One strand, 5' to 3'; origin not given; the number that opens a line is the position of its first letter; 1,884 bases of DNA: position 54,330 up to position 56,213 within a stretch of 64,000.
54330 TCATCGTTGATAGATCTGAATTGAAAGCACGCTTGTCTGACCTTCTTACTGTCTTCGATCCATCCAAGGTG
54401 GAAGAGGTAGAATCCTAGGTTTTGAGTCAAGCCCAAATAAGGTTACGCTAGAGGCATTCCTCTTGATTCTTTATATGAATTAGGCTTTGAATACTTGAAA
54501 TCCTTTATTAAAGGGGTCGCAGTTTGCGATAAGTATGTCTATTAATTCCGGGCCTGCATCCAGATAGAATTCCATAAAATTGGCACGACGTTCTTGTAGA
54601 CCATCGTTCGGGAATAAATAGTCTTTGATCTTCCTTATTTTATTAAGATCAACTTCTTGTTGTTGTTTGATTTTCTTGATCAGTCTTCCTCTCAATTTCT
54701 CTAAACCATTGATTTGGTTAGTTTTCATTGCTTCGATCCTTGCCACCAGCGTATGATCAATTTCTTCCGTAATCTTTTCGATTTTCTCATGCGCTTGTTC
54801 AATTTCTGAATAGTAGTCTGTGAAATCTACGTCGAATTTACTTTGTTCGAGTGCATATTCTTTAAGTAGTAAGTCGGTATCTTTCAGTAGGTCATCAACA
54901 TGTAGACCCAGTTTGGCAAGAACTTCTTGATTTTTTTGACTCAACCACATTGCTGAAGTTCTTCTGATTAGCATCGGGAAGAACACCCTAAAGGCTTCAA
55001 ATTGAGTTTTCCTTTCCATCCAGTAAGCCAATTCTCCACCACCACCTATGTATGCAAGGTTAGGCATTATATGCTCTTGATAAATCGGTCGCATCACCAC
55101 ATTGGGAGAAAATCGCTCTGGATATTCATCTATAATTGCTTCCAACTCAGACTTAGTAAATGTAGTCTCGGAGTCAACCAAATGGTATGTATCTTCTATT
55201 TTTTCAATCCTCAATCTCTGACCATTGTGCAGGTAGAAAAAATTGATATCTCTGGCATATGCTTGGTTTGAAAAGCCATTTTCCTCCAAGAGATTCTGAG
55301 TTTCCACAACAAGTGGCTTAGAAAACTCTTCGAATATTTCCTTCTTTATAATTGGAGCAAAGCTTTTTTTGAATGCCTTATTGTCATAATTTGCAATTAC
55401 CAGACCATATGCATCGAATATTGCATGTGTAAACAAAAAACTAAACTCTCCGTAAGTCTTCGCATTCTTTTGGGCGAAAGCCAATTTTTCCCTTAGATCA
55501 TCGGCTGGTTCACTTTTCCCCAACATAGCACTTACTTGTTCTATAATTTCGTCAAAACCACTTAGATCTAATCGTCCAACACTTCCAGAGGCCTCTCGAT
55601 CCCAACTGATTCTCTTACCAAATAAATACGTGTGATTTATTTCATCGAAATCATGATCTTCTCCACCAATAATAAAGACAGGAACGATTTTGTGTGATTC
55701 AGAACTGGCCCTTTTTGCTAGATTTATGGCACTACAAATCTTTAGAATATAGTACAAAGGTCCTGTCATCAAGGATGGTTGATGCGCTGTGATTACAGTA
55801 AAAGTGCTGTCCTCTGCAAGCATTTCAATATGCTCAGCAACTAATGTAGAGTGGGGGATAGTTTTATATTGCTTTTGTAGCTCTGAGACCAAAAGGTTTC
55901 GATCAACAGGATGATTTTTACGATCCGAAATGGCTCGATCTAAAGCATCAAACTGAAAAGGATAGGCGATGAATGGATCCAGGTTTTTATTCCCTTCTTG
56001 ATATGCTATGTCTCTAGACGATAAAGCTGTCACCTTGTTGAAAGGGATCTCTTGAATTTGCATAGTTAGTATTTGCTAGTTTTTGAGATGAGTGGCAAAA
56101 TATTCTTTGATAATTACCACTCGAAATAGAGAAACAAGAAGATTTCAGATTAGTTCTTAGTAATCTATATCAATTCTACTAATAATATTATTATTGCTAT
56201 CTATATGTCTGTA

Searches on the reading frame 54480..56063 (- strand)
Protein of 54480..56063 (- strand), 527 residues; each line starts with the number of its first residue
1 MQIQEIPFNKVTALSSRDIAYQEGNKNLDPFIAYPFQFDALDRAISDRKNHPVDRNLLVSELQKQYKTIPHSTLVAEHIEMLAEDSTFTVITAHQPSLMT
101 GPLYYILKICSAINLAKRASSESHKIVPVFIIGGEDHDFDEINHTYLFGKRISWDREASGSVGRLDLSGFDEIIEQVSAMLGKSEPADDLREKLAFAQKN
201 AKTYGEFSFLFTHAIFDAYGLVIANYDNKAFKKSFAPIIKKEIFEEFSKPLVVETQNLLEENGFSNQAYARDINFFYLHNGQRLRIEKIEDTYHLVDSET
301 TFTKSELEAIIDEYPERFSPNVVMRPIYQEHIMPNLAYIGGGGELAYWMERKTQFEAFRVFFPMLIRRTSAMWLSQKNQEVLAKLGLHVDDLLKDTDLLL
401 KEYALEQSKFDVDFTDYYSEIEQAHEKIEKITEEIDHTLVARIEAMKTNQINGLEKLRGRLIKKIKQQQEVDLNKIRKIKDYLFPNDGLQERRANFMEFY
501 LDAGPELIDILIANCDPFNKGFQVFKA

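Call 84: search_protein_families(library=ncbifam, proteins=[window:54480-56063:-], max_evalue=0.00001)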
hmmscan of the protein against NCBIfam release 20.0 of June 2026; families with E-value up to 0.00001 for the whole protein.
window:54480-56063:- (527 aa): 1 family
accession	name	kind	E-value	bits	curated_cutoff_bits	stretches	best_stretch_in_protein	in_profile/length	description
TIGR03998.1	thiol_BshC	equivalog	1.4e-121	407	265.8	1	20-524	8-528/529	bacillithiol biosynthesis cysteine-adding enzyme BshC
